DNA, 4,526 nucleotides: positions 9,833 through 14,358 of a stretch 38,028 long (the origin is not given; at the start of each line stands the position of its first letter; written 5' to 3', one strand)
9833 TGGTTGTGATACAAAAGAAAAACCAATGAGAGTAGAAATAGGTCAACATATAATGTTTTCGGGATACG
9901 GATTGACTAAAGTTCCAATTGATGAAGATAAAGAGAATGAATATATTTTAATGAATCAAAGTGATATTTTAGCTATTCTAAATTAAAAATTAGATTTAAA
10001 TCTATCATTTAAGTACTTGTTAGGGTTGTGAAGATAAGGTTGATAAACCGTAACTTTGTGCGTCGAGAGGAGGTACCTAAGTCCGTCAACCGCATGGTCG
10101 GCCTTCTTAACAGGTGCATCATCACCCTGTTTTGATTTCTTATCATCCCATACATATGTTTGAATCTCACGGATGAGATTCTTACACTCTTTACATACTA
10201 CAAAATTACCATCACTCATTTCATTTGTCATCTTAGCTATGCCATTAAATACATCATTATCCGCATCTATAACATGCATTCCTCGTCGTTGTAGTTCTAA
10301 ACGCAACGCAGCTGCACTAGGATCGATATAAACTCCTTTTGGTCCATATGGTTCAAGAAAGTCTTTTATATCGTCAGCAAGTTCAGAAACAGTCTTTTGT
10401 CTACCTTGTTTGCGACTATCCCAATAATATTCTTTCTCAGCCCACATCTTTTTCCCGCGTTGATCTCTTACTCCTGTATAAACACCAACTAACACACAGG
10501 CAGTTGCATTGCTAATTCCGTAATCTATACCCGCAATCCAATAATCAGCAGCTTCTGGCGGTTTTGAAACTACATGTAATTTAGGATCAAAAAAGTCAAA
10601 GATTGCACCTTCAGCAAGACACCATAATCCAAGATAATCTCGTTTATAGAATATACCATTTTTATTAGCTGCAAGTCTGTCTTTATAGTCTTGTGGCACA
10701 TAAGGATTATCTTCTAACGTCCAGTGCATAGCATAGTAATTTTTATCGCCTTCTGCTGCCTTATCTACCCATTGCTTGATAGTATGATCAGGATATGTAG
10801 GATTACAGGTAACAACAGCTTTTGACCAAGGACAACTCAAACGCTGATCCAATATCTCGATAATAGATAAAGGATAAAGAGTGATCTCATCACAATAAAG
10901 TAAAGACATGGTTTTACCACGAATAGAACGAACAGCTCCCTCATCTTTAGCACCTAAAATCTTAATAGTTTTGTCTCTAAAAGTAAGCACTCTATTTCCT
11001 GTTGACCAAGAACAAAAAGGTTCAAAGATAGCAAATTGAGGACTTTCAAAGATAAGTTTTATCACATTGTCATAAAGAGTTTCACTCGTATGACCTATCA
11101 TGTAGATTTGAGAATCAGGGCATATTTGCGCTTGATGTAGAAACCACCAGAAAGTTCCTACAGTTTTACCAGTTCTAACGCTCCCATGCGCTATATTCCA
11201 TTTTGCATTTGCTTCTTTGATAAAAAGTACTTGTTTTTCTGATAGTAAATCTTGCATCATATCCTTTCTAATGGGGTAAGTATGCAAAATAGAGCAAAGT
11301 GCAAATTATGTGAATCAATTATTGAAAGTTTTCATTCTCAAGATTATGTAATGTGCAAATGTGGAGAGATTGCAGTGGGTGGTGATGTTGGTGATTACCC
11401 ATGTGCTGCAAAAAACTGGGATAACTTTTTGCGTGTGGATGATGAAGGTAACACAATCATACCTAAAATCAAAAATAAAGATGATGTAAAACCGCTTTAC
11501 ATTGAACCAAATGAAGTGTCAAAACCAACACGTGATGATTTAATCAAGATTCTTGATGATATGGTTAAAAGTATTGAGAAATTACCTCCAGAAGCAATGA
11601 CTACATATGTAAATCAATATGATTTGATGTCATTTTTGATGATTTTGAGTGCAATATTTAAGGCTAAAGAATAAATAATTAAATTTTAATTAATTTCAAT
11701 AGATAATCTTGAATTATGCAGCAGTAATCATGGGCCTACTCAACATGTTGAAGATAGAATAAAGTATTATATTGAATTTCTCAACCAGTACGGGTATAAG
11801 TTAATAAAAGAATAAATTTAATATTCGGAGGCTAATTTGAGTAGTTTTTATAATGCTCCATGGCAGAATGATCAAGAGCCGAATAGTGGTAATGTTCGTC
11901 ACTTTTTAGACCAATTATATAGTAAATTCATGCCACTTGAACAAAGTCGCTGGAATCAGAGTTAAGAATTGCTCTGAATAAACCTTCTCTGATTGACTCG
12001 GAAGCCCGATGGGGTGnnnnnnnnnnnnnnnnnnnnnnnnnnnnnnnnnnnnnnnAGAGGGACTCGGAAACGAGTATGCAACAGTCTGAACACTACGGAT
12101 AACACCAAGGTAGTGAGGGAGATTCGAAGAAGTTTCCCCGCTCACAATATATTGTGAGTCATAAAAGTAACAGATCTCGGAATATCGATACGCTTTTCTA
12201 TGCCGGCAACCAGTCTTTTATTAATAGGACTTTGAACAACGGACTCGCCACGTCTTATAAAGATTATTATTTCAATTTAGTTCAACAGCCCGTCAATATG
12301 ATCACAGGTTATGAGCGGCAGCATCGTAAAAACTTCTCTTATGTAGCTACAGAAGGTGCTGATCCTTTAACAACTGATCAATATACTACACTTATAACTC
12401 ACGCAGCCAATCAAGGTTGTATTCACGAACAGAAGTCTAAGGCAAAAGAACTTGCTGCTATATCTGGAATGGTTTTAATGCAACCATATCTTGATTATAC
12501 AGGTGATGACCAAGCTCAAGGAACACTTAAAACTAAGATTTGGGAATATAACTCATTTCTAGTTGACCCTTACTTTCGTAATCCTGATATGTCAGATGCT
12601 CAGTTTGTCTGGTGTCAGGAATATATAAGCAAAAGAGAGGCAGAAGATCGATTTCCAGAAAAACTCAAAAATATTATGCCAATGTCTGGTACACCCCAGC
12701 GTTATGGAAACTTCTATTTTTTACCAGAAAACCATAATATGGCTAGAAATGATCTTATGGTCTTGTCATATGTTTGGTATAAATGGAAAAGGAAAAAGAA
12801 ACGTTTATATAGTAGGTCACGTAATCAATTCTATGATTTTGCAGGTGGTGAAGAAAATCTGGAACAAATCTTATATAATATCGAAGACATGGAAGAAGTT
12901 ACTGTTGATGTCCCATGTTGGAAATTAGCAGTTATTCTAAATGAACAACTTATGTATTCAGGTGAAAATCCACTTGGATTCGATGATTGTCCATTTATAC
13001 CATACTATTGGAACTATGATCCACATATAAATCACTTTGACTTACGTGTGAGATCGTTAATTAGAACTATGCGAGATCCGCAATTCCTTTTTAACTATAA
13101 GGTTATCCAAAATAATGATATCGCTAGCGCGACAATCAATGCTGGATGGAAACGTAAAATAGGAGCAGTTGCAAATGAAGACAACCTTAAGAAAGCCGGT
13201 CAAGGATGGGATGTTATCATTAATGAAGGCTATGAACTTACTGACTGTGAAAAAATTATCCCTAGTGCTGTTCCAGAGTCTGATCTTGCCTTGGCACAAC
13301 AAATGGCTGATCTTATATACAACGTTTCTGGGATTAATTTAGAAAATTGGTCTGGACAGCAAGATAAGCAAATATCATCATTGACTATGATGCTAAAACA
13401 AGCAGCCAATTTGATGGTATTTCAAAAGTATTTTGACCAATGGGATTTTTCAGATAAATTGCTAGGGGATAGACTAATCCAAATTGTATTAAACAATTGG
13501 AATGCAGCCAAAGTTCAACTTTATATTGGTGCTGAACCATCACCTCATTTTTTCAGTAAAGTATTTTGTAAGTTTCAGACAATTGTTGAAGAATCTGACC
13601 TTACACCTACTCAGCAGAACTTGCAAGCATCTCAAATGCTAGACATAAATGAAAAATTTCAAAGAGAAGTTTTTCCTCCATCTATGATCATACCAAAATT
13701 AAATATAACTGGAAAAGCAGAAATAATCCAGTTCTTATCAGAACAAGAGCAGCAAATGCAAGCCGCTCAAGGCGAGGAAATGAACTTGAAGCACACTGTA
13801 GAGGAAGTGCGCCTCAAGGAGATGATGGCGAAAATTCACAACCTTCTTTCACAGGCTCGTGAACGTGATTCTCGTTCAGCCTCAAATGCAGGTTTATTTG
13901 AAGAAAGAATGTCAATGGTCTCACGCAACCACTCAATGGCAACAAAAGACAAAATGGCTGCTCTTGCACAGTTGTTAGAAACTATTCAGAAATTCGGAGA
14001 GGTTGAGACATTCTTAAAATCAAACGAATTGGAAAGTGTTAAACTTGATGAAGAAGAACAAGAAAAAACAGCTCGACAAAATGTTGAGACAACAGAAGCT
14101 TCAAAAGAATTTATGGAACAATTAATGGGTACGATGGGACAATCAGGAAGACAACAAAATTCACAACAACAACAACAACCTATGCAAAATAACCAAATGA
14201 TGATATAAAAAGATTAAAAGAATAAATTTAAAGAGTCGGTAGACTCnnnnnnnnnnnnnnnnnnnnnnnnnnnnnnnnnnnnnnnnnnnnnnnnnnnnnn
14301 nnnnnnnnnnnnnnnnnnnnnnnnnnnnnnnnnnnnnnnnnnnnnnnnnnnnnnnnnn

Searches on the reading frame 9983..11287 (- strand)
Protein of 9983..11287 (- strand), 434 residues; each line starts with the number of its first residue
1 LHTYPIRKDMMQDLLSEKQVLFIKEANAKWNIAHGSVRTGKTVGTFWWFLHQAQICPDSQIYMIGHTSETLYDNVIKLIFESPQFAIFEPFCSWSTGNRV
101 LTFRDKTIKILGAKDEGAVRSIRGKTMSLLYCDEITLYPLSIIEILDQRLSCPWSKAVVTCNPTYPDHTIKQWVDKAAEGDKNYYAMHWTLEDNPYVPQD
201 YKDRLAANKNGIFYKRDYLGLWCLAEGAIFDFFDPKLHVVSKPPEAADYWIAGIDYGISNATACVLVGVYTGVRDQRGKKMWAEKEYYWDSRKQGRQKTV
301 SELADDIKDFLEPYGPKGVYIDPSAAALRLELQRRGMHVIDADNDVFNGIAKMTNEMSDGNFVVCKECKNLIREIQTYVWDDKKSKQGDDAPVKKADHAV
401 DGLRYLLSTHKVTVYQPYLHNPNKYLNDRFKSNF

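Call 7: search_protein_families(library=phrogs, max_evalue=0.001, proteins=[window:9983-11287:-])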
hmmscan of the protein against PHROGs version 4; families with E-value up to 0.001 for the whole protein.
window:9983-11287:- (434 aa): 6 families
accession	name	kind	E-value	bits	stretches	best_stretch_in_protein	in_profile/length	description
phrog_2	-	head and packaging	1.2e-48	167.5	1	15-408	266-590/807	terminase large subunit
phrog_10250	-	head and packaging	2e-40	139.9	1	211-410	7-215/228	terminase large subunit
phrog_5653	-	head and packaging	3.7e-24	86.5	1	220-412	1-182/199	terminase large subunit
phrog_6672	-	head and packaging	2.2e-14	54.2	1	304-409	20-128/145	terminase large subunit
phrog_979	-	head and packaging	4.9e-10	39.7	1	13-175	152-315/642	terminase large subunit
phrog_3717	-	head and packaging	1.8e-07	31.9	1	111-264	109-266/277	terminase large subunit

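Call 47: search_dna_similar(query=window:9983-11287:-, collection=phages, mode=protein, max_evalue=0.001, max_rows=12)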
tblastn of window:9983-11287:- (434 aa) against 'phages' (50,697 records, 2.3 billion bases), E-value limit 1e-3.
Records with a match: 871; places in all: 871; records where one place covers at least 80% of the query: 533.
Best place of each record, by identity: <60% 871.
By first word of the organism name: Streptococcus 206; Staphylococcus 153; Flavobacterium 58; Clostridium 49; Streptomyces 47; Lactobacillus 47; Bacillus 43; Microbacterium 30; Bacteriophage 27; Vibrio 22; and 63 more.
By host as written in the record: - 90; Staphylococcus aureus 63; Streptococcus thermophilus 53; Clostridium sporogenes ATCC-15579 30; Flavobacterium sp. LMO9 23; Microbacterium foliorum NRRL B-24224 20; Streptomyces sanglieri UNT16F27A 16; Flavobacterium psychrophilum 950106-1/1 13; and 320 more.
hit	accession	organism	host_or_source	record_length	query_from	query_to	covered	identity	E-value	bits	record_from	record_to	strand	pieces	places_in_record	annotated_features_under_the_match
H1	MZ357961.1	Bacillus phage Flasso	Bacillus cereus MCR1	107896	4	410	94%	35.4%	1e-69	245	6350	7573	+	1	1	terminase large subunit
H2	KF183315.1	Oenococcus phage phiS13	Oenococcus oeni Sarco S13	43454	1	407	94%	34.7%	2e-58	213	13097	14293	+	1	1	Phage large terminase small subunit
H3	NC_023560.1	Oenococcus phage phiS13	Oenococcus oeni Sarco S13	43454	1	407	94%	34.7%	2e-58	213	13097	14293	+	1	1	terminase large subunit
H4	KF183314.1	Oenococcus phage phiS11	Oenococcus oeni Sarco S11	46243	1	407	94%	34.7%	2e-58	213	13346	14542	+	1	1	Phage terminase large subunit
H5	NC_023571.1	Oenococcus phage phiS11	Oenococcus oeni Sarco S11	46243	1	407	94%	34.7%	2e-58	213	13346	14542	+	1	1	terminase large subunit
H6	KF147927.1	Oenococcus phage phi9805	-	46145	1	407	94%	34.5%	2e-58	213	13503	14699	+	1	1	terminase large subunit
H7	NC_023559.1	Oenococcus phage phi9805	-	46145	1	407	94%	34.5%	2e-58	213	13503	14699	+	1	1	terminase large subunit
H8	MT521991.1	Streptomyces phage Eklok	Streptomyces sanglieri UNT16F27A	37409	15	409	91%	35.3%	4e-65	232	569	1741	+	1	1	2: terminase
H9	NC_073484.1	Streptomyces phage Eklok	Streptomyces sanglieri UNT16F27A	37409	15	409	91%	35.3%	4e-65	232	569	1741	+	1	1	2: terminase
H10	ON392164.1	Streptomyces phage AxeJC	Streptomyces sanglieri UNT16F27A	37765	15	409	91%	35.3%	4e-65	232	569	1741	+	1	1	2: terminase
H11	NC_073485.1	Streptomyces phage AxeJC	Streptomyces sanglieri UNT16F27A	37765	15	409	91%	35.3%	4e-65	232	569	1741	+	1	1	2: terminase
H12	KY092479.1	Streptomyces phage Ididsumtinwong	Streptomyces venezuelae ATCC 10712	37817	15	405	90%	35.4%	3e-62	223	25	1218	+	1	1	terminase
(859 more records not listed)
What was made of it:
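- Tried and rejected: TerL is at most 35% identical to anything cultured (call 47).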

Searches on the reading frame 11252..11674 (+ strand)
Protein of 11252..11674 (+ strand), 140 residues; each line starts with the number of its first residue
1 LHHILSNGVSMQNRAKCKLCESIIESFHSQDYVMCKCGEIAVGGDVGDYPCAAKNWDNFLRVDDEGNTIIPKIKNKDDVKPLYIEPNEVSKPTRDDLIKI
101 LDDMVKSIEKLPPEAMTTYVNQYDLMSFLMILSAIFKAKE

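Call 23: search_protein_families(library=pfam, max_evalue=0.01, proteins=[window:11252-11674:+])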
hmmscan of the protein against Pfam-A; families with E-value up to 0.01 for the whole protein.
window:11252-11674:+ (140 aa): 1 family
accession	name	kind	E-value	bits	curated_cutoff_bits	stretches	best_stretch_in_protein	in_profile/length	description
PF24749.2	DUF7695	-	5.3e-12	45.7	25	1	11-44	3-36/58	Domain of unknown function (DUF7695)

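Call 57: search_protein_families(library=phrogs, max_evalue=0.01, proteins=[window:11252-11674:+])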
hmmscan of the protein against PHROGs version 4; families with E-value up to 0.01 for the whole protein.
window:11252-11674:+ (140 aa): 0 families

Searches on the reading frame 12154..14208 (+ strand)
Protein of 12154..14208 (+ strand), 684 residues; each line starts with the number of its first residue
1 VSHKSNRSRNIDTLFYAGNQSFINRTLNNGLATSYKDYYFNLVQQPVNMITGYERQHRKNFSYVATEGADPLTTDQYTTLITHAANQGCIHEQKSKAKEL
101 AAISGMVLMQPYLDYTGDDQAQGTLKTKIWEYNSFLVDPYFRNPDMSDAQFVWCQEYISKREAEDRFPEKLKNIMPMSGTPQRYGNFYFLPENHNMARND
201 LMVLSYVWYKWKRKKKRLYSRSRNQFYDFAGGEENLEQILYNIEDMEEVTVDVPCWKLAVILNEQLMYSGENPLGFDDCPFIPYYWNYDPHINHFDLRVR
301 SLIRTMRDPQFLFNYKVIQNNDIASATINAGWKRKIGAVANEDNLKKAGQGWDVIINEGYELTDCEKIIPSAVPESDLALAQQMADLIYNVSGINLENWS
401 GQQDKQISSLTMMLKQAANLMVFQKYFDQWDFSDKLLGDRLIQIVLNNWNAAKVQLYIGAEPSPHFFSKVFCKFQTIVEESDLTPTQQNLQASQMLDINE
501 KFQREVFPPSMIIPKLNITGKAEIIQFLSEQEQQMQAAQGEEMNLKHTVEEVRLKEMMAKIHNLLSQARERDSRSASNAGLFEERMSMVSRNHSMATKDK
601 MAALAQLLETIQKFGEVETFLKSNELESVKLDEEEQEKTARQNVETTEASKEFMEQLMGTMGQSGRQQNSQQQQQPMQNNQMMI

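Call 7: search_protein_families(library=phrogs, max_evalue=0.001, proteins=[window:12154-14208:+])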
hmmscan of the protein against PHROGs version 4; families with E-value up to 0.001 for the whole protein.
window:12154-14208:+ (684 aa): 1 family
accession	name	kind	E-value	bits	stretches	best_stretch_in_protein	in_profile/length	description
phrog_156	-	head and packaging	7e-37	128.2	1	7-674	31-679/681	portal protein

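Call 10: search_dna_similar(query=window:12154-14208:+, collection=phages, mode=protein, max_rows=15)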
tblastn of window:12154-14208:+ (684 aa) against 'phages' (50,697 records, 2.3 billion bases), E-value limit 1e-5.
No match.
